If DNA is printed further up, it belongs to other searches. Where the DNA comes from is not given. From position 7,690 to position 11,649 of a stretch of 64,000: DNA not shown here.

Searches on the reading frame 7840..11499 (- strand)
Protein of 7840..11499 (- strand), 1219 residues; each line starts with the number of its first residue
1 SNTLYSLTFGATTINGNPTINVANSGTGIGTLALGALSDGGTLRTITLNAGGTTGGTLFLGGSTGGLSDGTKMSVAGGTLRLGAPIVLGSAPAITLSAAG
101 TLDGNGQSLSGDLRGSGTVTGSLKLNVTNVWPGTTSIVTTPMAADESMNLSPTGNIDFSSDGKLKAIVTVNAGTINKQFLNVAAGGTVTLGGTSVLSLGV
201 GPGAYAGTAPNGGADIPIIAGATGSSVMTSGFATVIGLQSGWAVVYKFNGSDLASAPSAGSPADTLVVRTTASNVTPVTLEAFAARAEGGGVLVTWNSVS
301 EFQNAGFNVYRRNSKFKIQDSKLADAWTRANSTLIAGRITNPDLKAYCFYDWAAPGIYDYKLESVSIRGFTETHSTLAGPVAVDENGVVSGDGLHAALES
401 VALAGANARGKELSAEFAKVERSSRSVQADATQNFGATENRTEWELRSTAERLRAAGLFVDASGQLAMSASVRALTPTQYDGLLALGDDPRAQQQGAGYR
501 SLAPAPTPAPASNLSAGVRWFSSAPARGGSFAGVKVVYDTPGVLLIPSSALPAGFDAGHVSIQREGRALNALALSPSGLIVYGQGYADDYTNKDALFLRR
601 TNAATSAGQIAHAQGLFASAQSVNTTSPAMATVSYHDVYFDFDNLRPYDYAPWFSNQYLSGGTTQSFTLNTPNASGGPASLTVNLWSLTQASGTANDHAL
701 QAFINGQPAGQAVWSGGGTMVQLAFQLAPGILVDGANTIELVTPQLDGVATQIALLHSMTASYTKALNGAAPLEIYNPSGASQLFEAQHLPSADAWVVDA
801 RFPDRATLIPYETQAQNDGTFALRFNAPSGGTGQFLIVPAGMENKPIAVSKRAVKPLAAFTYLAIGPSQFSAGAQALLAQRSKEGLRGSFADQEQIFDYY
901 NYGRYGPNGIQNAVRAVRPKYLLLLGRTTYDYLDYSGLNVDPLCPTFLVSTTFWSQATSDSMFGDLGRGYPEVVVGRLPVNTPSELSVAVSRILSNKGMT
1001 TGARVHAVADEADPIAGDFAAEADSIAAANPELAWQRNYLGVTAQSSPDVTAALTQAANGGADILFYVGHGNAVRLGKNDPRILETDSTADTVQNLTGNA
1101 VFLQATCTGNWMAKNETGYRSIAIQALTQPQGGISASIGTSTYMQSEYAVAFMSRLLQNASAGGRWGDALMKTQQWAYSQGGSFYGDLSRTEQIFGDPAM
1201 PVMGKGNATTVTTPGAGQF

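Call 65: search_protein_families(library=pfam, proteins=[window:7840-11499:-], max_evalue=0.001)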
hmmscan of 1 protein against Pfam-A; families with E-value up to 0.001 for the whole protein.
window:7840-11499:- (1219 aa): 1 family
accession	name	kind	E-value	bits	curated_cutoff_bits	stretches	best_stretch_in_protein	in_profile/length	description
PF01364.23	Peptidase_C25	-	8.6e-46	157.3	23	1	862-1201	1-373/374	Peptidase family C25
